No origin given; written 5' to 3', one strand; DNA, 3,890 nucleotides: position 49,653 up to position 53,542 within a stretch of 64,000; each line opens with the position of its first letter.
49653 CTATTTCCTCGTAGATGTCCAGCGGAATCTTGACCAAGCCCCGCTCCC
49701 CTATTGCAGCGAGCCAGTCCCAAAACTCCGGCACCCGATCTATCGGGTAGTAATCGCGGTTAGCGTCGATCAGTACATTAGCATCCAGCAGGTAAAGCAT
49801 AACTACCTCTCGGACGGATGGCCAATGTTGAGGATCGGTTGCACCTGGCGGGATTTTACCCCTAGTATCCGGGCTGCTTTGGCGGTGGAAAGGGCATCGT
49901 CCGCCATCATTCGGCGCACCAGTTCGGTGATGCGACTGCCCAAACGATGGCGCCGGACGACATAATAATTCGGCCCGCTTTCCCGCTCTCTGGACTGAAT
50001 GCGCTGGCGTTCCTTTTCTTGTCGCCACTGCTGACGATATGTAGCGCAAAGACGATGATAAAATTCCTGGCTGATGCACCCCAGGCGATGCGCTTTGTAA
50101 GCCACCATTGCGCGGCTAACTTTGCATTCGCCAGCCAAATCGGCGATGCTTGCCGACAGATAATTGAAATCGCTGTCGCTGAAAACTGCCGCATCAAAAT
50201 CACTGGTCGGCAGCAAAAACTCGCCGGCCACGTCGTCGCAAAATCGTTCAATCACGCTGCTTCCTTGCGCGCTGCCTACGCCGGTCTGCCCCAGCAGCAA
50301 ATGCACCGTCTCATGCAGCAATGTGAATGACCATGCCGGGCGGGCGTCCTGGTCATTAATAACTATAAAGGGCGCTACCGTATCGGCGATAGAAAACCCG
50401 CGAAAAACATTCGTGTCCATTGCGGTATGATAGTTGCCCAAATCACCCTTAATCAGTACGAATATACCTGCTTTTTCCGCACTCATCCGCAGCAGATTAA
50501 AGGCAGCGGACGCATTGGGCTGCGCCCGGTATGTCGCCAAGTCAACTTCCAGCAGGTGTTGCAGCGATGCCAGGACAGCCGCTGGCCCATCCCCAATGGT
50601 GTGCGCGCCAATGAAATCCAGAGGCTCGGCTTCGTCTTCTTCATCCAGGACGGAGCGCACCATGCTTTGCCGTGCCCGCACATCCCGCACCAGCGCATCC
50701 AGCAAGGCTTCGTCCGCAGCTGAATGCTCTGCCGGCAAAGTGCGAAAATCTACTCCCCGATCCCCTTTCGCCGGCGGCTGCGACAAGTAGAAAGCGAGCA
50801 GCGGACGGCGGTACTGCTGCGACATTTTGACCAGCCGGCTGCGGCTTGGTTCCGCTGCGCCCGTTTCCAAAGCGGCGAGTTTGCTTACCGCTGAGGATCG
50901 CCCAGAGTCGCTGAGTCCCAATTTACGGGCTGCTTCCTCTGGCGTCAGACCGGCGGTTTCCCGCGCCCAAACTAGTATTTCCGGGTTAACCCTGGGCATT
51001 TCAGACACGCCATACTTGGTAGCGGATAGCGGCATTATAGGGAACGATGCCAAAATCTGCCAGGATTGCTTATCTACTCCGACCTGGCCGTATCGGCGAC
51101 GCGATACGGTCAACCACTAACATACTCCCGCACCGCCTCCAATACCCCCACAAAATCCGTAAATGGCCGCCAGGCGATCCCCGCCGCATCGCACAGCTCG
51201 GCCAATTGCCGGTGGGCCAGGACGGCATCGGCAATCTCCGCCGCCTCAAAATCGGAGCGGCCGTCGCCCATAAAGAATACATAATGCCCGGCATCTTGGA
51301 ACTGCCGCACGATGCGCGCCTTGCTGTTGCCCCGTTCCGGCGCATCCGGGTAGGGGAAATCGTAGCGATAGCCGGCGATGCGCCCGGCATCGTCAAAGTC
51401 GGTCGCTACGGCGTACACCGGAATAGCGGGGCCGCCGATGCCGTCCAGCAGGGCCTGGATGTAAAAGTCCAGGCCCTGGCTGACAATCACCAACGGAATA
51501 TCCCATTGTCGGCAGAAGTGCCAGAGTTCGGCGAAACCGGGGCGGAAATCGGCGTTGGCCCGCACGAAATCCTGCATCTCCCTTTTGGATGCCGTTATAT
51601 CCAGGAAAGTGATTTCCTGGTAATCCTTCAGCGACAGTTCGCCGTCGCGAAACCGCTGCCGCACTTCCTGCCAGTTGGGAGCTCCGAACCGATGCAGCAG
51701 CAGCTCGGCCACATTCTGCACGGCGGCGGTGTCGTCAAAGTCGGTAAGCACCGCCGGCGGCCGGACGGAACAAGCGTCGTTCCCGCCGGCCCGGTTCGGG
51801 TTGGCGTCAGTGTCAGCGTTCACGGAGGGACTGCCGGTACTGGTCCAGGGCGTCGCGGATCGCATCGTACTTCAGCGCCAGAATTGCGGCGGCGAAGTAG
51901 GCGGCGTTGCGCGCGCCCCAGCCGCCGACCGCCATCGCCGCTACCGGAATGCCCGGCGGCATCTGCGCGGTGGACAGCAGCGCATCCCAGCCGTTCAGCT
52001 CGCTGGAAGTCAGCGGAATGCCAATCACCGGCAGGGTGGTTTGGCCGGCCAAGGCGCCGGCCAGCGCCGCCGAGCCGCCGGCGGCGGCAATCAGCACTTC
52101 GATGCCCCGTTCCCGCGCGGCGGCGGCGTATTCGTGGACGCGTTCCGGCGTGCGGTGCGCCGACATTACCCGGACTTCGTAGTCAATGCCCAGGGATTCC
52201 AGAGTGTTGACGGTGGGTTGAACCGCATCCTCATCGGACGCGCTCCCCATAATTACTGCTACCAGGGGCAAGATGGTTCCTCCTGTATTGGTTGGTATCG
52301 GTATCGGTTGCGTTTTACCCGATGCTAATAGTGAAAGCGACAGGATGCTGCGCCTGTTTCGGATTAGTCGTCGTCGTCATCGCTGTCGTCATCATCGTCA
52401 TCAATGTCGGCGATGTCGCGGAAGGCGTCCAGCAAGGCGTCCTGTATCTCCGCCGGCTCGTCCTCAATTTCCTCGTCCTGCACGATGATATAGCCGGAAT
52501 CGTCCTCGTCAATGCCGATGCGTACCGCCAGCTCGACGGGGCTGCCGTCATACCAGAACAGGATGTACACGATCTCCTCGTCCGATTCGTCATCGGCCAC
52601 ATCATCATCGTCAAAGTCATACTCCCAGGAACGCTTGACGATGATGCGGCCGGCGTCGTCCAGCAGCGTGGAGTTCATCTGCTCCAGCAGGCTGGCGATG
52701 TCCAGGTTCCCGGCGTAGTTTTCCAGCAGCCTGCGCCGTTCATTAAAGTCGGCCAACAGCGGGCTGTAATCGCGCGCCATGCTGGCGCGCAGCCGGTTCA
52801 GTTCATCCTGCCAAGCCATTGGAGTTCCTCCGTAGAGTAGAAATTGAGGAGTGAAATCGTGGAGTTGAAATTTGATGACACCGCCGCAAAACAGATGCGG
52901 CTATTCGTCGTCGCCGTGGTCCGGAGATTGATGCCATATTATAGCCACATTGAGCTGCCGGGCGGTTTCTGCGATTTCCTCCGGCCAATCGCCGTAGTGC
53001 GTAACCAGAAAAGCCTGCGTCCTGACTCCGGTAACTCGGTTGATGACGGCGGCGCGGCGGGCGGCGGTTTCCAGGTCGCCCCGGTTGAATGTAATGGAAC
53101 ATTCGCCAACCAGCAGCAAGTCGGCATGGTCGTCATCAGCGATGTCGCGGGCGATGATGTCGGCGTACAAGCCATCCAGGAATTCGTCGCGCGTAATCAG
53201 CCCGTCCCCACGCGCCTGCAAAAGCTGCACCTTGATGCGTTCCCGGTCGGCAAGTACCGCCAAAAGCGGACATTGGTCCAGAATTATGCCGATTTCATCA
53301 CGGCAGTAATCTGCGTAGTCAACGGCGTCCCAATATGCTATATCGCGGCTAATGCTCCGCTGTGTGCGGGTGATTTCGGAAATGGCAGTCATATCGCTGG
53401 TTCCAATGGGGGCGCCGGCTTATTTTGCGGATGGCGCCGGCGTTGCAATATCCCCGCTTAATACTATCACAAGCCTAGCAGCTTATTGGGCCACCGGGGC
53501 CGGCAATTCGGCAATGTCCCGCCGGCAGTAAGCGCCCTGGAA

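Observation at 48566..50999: HEPN-like gene convergent with a DUF4411 (PIN-like) + XRE-ImmA/IrrE pair, inserted between purB and purE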

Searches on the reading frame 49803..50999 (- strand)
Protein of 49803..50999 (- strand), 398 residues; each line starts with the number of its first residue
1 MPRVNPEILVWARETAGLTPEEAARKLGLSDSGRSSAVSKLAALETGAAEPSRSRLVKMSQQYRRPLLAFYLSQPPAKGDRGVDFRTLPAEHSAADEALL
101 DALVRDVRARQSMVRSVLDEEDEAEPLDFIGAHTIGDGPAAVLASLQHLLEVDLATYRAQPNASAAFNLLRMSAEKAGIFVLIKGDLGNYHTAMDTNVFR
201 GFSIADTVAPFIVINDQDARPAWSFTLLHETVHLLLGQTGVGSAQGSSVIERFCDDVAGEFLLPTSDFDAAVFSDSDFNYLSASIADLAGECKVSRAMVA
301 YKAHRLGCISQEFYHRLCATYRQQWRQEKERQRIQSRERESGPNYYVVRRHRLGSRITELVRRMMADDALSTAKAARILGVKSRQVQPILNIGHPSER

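Call 4: search_protein_families(library=pfam, proteins=[window:49803-50999:-], max_evalue=0.1)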
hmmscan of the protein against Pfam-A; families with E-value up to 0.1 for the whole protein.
window:49803-50999:- (398 aa): 8 families
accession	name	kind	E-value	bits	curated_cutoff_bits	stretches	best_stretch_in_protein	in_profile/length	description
PF06114.19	Peptidase_M78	-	6.1e-11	42.6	22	1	200-303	26-122/123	IrrE N-terminal-like domain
PF01381.28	HTH_3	-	0.00013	22.3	23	1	11-67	3-52/55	Helix-turn-helix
PF13560.12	HTH_31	-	0.00035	21.2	27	1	12-61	9-52/64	Helix-turn-helix domain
PF13384.12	HTH_23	-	0.00048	20.3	24.6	0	9-31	11-31/50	Homeodomain-like domain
PF08281.18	Sigma70_r4_2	-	0.0048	16.9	25.7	0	11-32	20-41/54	Sigma-70, region 4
PF12728.13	HTH_17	-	0.026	15.2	27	0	18-31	2-15/51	Helix-turn-helix domain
PF22083.2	I-HmuI_NUMOD-like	-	0.059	13.4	27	0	371-391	14-34/46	DNA endonuclease I-HmuI-like, NUMOD-like domain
PF13744.12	HTH_37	-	0.062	13.5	27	0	355-390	17-52/80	Helix-turn-helix domain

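Call 5: search_protein_families(library=padloc, proteins=[window:49803-50999:-], max_evalue=0.1)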
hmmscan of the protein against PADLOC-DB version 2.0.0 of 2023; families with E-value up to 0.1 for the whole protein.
window:49803-50999:- (398 aa): 15 families
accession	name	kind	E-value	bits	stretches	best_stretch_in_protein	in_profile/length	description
PDLC03949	RmrA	-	5.3e-18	63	2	195-339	161-297/363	-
PDLC03947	RmrA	-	2.6e-13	47.5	2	201-318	185-302/383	-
PDLC03955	RmrA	-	4.2e-12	44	2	202-381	192-359/371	-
PDLC03952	RmrA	-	1.8e-11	41.5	2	194-326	190-323/395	-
PDLC03946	RmrA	-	1.2e-10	38.7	1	196-335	163-296/357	-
PDLC03943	RmrA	-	5.9e-10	36.8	1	202-335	171-303/370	-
PDLC03948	RmrA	-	7.8e-09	32.9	1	168-328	159-312/397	-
PDLC03951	RmrA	-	1.6e-08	32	2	208-327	189-307/400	-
PDLC03945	RmrA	-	8.8e-08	29.7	1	173-323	165-310/394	-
PDLC04141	capP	-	1.4e-07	29.3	1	195-306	39-153/242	capP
PDLC03944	RmrA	-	6.5e-06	23.4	1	210-328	185-306/384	-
PDLC03953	RmrA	-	0.0006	17.1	1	7-328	8-306/373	-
PDLC03950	RmrA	-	0.0038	14.3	1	197-335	170-307/369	-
PDLC02926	HTH_VI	-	0.01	14.1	1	12-72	9-62/92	-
PDLC03982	PD-Lambda-2_B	-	0.028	11.7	1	222-304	289-374/402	-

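Call 6: search_protein_families(library=ncbifam, proteins=[window:49803-50999:-], max_evalue=0.1)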
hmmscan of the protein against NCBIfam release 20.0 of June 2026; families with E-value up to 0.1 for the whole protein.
window:49803-50999:- (398 aa): 2 families
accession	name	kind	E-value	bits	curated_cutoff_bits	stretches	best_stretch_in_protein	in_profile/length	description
NF052239.1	antitox_spr1629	equivalog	1.6e-07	30.8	335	1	172-324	164-311/377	spr1629 family repressor/antitoxin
NF006115.0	PRK08264.1-1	equivalog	0.0051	16.2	454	0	151-215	50-120/237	SDR family oxidoreductase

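Call 73: search_protein_families(library=phrogs, proteins=[window:49806-50999:-], max_evalue=1)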
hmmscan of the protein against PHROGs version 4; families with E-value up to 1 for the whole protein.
window:49806-50999:- (398 aa): 10 families
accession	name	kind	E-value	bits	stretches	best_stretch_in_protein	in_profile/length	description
phrog_2439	-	transcription regulation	1.3e-44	153.6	1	4-389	7-361/367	transcriptional regulator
phrog_1914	-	unknown function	0.0056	17.4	1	200-243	69-114/222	-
phrog_3865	-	unknown function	0.013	16.8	0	14-33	21-40/74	-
phrog_87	-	other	0.014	16.2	1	201-281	65-144/227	metallo-protease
phrog_6499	-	transcription regulation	0.016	15.6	1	8-71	10-72/157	transcriptional regulator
phrog_14076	-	transcription regulation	0.017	16.6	1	4-42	13-50/86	transcriptional regulator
phrog_7396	-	unknown function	0.17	12.5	1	11-64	22-71/227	-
phrog_664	-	DNA, RNA and nucleotide metabolism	0.2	12.4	0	15-32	98-115/210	DNA binding protein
phrog_8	-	transcription regulation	0.35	11.2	1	11-96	165-242/346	transcriptional regulator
phrog_1516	-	unknown function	0.37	11.4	1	194-235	58-99/227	-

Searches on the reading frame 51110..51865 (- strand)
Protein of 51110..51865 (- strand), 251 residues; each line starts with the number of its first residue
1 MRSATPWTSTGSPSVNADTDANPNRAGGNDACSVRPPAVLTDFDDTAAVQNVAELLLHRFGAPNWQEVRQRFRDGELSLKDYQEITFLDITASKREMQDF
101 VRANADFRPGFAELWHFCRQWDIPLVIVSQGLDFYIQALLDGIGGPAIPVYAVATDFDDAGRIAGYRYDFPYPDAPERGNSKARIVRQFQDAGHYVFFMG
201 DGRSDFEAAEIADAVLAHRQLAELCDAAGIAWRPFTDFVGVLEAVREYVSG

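Call 4: search_protein_families(library=pfam, proteins=[window:51110-51865:-], max_evalue=0.1)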
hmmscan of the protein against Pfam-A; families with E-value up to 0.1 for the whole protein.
window:51110-51865:- (251 aa): 4 families
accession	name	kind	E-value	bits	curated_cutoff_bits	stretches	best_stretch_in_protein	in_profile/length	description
PF12710.13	HAD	-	1.2e-12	49.1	27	1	39-210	1-189/189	haloacid dehalogenase-like hydrolase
PF00702.32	Hydrolase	-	0.0024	18.7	26.4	1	68-212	50-190/191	haloacid dehalogenase-like hydrolase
PF06888.18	Put_Phosphatase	-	0.0032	17.3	27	1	39-207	3-183/234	Putative Phosphatase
PF05822.18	UMPH-1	-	0.016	15.2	23.7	1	93-168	76-154/246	Pyrimidine 5'-nucleotidase (UMPH-1)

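Call 5: search_protein_families(library=padloc, proteins=[window:51110-51865:-], max_evalue=0.1)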
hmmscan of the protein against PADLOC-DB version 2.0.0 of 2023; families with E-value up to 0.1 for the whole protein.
window:51110-51865:- (251 aa): 0 families

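Call 6: search_protein_families(library=ncbifam, proteins=[window:51110-51865:-], max_evalue=0.1)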
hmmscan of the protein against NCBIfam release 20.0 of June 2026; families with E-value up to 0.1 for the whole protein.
window:51110-51865:- (251 aa): 8 families
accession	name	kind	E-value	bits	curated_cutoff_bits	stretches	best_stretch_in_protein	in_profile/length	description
NF007103.0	PRK09552.1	equivalog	3.5e-31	108.6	292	1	37-247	4-214/220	2-hydroxy-3-keto-5-methylthiopentenyl-1-phosphate phosphatase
TIGR03333.1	salvage_mtnX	equivalog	9.7e-28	97.6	303.2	1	39-247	2-210/214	2-hydroxy-3-keto-5-methylthiopentenyl-1-phosphate phosphatase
TIGR01489.1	DKMTPPase-SF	subfamily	4.4e-25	88.9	81.55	1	38-218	3-187/188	MtnX-like HAD-IB family phosphatase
TIGR01488.1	HAD-SF-IB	subfamily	1.6e-19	70.5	45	1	38-211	1-176/177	HAD-IB family phosphatase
TIGR01494.1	ATPase_P-type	subfamily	0.0014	17.1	62.3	1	181-214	373-406/478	HAD-IC family P-type ATPase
TIGR00338.1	serB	equivalog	0.0018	17.9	144.15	1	38-220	16-195/219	phosphoserine phosphatase SerB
NF011702.0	PRK15122.1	subfamily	0.021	12.7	975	1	181-214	629-662/907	magnesium-translocating P-type ATPase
TIGR01524.1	ATPase-IIIB_Mg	equivalog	0.024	12.5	610.75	1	181-215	590-624/867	magnesium-translocating P-type ATPase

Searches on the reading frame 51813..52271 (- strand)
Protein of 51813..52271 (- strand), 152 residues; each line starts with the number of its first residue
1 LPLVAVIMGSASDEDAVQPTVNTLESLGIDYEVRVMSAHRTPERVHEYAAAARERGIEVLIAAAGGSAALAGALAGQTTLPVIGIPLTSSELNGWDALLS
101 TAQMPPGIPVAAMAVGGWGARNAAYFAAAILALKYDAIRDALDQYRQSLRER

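Call 4: search_protein_families(library=pfam, proteins=[window:51813-52271:-], max_evalue=0.1)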
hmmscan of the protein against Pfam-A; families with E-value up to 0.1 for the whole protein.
window:51813-52271:- (152 aa): 4 families
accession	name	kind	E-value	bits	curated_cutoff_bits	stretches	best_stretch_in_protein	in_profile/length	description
PF00731.26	AIRC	-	1.3e-57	193.9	30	1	4-151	2-147/148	AIR carboxylase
PF00465.25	Fe-ADH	-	2.6e-05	24.3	31.3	1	6-87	27-129/168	Iron-containing alcohol dehydrogenase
PF13685.12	Fe-ADH_2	-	0.00043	20.7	28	1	4-90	22-109/149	Iron-containing alcohol dehydrogenase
PF00365.25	PFK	-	0.065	13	30.9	1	41-89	76-125/277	Phosphofructokinase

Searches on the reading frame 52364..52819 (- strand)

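Call 4: search_protein_families(library=pfam, proteins=[window:52364-52819:-], max_evalue=0.1)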
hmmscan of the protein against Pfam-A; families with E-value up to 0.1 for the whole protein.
window:52364-52819:- (151 aa): 0 families

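Call 5: search_protein_families(library=padloc, proteins=[window:52364-52819:-], max_evalue=0.1)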
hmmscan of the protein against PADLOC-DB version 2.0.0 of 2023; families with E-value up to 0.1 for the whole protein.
window:52364-52819:- (151 aa): 1 family
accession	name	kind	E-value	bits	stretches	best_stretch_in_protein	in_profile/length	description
PDLC00134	GajB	-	0.016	12.3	1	23-79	269-326/431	UrvD helicase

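Call 6: search_protein_families(library=ncbifam, proteins=[window:52364-52819:-], max_evalue=0.1)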
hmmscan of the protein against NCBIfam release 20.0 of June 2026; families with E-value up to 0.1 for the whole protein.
window:52364-52819:- (151 aa): 0 families

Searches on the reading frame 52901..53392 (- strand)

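Call 4: search_protein_families(library=pfam, proteins=[window:52901-53392:-], max_evalue=0.1)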
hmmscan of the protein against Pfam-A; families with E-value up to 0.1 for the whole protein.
window:52901-53392:- (163 aa): 1 family
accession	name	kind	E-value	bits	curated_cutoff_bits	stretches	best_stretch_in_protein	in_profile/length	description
PF07788.17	PDDEXK_10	-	0.0054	17.1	21.2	1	97-149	18-73/74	PD-(D/E)XK nuclease superfamily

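Call 5: search_protein_families(library=padloc, proteins=[window:52901-53392:-], max_evalue=0.1)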
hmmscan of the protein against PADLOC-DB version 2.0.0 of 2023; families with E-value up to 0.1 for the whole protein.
window:52901-53392:- (163 aa): 0 families

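Call 6: search_protein_families(library=ncbifam, proteins=[window:52901-53392:-], max_evalue=0.1)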
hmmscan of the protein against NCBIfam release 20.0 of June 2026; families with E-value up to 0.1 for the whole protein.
window:52901-53392:- (163 aa): 1 family
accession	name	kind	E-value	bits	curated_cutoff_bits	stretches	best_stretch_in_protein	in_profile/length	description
NF010406.0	PRK13832.1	subfamily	0.04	12.4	640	1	48-141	413-509/578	plasmid partitioning protein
